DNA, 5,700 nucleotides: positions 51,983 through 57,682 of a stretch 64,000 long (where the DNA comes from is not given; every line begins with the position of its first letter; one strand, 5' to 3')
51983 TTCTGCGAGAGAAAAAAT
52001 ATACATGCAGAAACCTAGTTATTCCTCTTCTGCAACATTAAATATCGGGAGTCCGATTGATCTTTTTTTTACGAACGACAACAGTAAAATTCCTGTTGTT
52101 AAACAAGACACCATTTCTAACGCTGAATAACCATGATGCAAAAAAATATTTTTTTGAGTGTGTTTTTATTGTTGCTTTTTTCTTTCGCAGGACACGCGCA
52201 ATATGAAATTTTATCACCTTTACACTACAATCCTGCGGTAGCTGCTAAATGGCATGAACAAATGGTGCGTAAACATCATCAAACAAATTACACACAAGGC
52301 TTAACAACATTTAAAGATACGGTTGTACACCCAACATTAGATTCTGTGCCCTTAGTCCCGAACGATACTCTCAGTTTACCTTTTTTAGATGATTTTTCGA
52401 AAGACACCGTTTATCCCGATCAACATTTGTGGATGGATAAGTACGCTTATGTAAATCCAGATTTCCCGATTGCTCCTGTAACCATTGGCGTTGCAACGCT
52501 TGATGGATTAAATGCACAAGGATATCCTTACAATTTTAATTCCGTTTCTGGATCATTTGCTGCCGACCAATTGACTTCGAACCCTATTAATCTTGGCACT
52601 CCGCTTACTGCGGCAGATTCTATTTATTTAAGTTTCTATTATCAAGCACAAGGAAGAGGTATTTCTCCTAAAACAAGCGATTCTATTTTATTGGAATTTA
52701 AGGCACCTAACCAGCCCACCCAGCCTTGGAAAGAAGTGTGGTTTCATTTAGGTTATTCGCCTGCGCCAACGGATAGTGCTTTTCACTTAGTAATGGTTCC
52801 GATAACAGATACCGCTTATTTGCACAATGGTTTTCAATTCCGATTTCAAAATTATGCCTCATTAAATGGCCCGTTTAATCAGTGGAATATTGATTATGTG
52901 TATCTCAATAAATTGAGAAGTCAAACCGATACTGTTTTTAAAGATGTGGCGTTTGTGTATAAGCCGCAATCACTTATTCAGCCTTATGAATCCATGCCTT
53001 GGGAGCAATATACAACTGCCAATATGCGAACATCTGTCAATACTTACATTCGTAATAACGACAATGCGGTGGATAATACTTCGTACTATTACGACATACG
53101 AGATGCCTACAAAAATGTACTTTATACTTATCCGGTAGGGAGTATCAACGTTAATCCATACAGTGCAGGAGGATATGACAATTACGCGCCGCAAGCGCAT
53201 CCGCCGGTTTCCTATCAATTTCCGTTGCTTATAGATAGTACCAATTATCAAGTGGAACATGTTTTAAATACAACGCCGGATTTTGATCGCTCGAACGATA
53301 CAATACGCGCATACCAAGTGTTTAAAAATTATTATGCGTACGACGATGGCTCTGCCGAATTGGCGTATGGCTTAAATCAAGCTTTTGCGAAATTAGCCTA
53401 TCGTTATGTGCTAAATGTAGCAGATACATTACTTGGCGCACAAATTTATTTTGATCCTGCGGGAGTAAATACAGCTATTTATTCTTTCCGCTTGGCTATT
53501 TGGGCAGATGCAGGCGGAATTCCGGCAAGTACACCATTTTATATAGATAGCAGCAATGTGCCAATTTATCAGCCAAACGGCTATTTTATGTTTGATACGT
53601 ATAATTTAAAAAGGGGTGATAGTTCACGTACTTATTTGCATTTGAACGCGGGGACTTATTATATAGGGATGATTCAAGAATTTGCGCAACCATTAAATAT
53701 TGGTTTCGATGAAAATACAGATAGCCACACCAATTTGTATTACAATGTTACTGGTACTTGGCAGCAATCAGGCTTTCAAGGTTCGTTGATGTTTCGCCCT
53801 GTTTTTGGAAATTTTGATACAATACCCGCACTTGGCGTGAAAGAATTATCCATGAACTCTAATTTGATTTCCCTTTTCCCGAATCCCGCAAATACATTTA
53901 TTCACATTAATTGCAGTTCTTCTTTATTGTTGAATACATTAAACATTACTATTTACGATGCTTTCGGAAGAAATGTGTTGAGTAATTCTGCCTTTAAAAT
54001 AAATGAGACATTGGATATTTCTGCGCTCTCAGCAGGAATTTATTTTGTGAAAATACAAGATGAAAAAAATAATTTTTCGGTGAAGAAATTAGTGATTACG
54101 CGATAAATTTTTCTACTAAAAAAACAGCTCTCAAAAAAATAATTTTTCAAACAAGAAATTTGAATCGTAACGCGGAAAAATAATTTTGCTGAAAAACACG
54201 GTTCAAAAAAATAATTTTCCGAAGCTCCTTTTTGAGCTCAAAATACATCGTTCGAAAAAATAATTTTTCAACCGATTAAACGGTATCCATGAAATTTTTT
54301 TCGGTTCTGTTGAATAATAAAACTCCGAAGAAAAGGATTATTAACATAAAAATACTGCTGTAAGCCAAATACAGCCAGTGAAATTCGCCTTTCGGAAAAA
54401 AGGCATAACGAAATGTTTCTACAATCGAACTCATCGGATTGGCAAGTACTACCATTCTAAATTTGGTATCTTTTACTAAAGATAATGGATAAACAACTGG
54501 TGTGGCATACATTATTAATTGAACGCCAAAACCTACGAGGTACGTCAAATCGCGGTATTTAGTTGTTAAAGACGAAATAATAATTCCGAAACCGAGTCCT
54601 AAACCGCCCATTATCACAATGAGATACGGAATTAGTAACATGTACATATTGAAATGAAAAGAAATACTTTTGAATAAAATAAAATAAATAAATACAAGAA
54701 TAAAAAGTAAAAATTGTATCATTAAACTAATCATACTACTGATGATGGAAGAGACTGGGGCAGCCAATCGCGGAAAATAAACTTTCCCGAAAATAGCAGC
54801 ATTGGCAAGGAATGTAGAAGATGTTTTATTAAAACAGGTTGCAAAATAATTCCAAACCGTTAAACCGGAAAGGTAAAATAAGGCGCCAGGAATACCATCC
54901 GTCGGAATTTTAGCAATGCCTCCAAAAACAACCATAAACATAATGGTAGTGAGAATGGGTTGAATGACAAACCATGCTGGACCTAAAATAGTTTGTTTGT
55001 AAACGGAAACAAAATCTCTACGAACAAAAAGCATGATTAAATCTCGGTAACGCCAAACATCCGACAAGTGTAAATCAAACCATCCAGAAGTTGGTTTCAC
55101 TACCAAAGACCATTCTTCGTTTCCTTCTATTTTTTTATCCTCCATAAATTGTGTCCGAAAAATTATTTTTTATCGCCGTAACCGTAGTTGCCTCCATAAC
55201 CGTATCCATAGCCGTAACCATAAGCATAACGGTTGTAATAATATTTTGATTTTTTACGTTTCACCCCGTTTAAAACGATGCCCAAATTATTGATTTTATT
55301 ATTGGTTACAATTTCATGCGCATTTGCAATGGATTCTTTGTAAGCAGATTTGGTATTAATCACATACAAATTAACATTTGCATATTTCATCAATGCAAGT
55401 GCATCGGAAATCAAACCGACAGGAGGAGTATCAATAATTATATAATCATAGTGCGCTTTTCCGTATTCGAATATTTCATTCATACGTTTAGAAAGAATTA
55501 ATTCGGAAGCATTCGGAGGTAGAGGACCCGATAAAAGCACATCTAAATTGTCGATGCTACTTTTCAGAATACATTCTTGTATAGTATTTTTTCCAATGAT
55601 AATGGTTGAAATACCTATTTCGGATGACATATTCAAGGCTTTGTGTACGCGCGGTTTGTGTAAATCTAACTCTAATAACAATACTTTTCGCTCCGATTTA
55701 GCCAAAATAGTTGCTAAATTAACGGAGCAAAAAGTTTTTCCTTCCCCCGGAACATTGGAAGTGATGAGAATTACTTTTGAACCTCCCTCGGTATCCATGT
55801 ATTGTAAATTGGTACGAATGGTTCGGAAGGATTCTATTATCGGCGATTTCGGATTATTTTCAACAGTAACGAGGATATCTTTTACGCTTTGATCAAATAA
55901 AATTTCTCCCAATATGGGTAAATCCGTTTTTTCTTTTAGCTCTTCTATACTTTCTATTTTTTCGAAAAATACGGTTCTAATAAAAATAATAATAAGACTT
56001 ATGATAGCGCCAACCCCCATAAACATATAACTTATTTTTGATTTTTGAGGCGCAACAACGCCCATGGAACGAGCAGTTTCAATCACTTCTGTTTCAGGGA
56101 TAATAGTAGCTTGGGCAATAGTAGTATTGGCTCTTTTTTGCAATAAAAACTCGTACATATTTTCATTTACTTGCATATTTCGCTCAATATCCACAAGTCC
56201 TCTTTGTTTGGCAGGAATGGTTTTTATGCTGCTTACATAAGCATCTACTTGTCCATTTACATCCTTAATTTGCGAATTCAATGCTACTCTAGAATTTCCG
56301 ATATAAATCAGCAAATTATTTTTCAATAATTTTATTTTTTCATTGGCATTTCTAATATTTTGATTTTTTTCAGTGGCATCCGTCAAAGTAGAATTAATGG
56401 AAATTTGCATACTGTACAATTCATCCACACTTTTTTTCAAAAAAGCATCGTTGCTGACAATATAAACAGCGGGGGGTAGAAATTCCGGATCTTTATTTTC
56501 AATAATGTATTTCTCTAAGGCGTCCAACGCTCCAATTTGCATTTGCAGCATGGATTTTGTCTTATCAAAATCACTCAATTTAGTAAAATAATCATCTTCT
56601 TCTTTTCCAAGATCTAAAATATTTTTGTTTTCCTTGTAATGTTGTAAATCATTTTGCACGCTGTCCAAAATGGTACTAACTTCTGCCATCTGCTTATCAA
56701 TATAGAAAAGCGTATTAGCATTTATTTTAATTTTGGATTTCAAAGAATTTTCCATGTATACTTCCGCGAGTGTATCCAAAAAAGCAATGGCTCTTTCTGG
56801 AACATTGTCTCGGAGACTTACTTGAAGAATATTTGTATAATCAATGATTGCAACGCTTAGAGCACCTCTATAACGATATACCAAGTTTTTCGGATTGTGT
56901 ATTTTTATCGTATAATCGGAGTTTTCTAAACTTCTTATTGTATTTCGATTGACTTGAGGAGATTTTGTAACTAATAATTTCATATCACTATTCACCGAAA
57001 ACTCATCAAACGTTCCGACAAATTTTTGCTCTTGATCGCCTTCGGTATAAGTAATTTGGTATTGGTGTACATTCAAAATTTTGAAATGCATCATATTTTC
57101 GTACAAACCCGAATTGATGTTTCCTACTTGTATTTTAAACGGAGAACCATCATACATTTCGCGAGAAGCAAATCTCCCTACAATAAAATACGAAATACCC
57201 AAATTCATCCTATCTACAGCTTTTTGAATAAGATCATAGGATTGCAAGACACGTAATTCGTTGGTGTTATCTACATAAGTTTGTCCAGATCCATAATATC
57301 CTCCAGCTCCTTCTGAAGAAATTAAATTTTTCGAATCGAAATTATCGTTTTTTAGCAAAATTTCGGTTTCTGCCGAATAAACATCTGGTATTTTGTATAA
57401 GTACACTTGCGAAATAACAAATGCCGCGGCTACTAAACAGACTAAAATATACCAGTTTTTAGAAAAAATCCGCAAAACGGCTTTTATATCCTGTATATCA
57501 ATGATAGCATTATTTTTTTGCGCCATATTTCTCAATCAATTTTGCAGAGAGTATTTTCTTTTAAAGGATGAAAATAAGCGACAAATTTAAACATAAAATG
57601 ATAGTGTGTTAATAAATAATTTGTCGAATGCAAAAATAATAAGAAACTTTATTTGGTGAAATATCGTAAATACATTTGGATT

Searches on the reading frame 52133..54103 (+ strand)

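Call 43: search_protein_families(library=pfam, proteins=[window:52133-54103:+], max_evalue=0.00001)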
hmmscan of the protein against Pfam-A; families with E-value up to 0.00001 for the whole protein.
window:52133-54103:+ (657 aa): 1 family
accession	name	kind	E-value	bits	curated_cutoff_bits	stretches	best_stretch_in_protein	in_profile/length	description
PF18962.6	Por_Secre_tail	-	4.7e-17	62.5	27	1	581-655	1-75/75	Secretion system C-terminal sorting domain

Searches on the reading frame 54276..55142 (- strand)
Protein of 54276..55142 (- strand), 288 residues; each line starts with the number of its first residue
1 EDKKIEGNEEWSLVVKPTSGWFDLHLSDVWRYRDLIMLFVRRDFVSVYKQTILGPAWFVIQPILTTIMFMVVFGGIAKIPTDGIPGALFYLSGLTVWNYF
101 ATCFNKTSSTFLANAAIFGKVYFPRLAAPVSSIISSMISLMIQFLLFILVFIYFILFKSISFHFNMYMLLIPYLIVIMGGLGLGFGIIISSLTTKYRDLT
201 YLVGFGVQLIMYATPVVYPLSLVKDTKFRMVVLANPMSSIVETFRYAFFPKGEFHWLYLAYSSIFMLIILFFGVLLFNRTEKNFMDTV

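Call 43: search_protein_families(library=pfam, proteins=[window:54276-55142:-], max_evalue=0.00001)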
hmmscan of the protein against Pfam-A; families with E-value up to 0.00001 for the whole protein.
window:54276-55142:- (288 aa): 1 family
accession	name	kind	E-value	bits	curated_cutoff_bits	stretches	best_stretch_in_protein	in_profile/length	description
PF01061.29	ABC2_membrane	-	1.4e-14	54.5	26.9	1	36-249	3-211/211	ABC-2 type transporter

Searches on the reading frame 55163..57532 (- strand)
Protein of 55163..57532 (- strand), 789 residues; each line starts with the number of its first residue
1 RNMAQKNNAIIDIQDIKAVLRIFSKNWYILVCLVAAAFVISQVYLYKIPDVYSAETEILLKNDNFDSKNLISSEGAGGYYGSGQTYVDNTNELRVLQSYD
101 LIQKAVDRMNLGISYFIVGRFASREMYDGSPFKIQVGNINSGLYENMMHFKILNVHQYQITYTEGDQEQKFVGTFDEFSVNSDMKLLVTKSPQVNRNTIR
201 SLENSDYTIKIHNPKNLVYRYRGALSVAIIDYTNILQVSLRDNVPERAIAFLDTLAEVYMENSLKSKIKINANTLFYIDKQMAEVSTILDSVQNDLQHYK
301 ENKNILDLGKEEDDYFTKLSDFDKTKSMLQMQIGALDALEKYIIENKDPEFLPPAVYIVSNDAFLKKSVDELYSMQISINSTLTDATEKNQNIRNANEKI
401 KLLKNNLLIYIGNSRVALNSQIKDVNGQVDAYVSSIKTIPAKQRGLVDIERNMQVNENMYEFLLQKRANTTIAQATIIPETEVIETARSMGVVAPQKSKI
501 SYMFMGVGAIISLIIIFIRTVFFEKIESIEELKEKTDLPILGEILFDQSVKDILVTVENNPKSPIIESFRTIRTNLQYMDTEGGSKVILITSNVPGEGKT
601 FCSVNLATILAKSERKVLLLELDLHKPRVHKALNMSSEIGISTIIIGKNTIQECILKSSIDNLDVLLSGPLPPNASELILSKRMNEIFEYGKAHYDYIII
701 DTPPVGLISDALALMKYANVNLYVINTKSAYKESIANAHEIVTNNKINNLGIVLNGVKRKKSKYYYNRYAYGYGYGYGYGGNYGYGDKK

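Call 18: search_protein_families(library=ncbifam, proteins=[window:55163-57532:-], max_evalue=0.01)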
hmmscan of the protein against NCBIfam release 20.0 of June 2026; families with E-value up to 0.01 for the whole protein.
window:55163-57532:- (789 aa): 19 families
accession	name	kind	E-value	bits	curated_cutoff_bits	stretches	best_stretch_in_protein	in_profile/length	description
NF008568.0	PRK11519.1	equivalog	2.4e-60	204.6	1068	2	378-778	315-714/720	tyrosine-protein kinase Wzc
NF007350.0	PRK09841.1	equivalog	2.4e-51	174.7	1248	3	550-777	496-722/726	tyrosine-protein kinase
TIGR01007.1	eps_fam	subfamily_domain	1e-49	168.8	108.05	1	567-769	1-203/204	polysaccharide biosynthesis tyrosine autokinase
TIGR01005.1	eps_transp_fam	subfamily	1.7e-38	132.4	411.7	1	557-776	518-738/754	exopolysaccharide transport protein family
TIGR03018.1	pepcterm_TyrKin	hypoth_equivalog_domain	2.2e-35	121.9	230.65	1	557-755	3-207/207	XrtA-associated tyrosine autokinase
TIGR03029.1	EpsG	equivalog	1.7e-26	93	313.8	1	548-755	67-273/274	chain length determinant protein tyrosine kinase EpsG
TIGR03007.1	pepcterm_ChnLen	equivalog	2e-19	69.2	278.85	2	203-344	88-235/498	XrtA system polysaccharide chain length determinant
TIGR01969.1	minD_arch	subfamily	1.9e-11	43.6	201.75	1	587-762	2-175/251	cell division ATPase MinD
TIGR01968.1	minD_bact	equivalog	5.4e-08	32.5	212.9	1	586-728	2-144/261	septum site-determining protein MinD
NF041136.1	MrpORP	equivalog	1.8e-07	30.7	450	1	586-639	6-59/365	iron-sulfur cluster carrier protein MrpORP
TIGR01006.1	polys_exp_MPA1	subfamily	7.7e-07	28.8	296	1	465-544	141-221/226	CspC family polysaccharide chain length determinant protein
TIGR03371.1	cellulose_yhjQ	equivalog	5.4e-06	26.1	157.85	1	586-757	2-178/246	cellulose biosynthesis protein BcsQ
NF041546.1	ParA_partition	equivalog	7.9e-05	22.3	180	0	590-631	4-45/203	ParA family partition ATPase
NF053622.1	ATPseBagAMYCTU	equivalog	0.00025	20.6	400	0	594-623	15-44/325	ATPase BagA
NF008669.0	PRK11670.1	equivalog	0.00051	19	348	1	570-705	92-226/369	iron-sulfur cluster carrier protein ApbC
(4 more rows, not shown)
